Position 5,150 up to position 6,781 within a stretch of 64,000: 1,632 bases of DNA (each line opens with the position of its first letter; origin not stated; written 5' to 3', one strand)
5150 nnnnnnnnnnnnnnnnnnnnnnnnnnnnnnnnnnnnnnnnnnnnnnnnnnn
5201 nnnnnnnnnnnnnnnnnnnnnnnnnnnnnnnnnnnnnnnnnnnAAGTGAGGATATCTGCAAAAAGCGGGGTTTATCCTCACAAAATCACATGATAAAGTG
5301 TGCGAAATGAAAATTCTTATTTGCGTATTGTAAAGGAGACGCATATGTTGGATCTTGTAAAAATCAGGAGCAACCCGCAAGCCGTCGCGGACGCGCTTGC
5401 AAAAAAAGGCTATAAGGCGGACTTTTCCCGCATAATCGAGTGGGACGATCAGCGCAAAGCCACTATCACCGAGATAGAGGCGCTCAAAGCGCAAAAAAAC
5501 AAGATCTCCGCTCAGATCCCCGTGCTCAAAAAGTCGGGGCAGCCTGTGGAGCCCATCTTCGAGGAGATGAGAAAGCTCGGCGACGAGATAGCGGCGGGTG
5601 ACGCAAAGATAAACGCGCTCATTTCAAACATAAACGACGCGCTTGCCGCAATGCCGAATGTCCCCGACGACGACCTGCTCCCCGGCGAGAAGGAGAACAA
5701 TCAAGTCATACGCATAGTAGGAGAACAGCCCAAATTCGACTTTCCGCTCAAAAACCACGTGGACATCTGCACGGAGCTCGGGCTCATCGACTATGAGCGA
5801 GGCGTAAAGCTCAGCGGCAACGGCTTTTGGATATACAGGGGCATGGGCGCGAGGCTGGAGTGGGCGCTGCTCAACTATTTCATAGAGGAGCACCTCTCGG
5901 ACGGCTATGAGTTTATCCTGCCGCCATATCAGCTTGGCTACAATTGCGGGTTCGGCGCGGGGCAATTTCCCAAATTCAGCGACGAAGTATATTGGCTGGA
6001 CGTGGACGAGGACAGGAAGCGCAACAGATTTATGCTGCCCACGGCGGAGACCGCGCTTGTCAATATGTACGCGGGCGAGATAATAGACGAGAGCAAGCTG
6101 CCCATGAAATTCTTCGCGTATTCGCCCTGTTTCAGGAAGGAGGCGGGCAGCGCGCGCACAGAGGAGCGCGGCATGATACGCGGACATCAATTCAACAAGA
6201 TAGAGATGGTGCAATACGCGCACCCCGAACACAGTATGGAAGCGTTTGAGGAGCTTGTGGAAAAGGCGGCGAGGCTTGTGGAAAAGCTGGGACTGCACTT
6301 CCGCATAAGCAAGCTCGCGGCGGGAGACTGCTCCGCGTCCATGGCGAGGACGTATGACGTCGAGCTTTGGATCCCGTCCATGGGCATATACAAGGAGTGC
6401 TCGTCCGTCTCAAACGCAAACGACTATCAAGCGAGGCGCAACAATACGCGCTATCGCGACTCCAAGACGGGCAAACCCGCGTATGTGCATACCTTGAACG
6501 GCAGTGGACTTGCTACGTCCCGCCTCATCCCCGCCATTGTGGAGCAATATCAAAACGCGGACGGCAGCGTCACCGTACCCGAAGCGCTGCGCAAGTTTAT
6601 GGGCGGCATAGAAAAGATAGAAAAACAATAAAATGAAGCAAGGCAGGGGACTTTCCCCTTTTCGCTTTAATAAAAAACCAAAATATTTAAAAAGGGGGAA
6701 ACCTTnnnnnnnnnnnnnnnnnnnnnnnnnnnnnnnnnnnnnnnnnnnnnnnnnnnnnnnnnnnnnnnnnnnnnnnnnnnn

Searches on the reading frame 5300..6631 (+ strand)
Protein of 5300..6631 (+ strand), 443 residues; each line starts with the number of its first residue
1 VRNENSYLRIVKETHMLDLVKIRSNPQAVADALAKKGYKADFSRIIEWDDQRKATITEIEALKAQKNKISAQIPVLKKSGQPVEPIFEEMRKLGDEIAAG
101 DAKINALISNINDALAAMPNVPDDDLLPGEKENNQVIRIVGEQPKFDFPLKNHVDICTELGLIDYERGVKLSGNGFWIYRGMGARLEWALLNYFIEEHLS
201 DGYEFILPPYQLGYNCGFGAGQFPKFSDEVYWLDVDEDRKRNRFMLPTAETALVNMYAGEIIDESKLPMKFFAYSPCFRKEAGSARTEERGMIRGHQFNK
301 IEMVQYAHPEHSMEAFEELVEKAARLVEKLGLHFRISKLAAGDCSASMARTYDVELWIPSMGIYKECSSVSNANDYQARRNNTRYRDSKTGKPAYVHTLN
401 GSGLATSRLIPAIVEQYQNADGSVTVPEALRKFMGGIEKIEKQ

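Call 46: search_protein_families(library=pfam, proteins=[window:5300-6631:+], max_evalue=0.00001)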
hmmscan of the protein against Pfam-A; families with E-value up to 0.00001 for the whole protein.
window:5300-6631:+ (443 aa): 2 families
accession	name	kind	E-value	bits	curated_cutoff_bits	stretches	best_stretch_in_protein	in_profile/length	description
PF00587.30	tRNA-synt_2b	-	3.6e-35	122.1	29.3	1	231-417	1-179/179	tRNA synthetase class II core domain (G, H, P, S and T)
PF02403.27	Seryl_tRNA_N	-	4.1e-25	88.6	28.2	1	16-122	1-108/108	Seryl-tRNA synthetase N-terminal domain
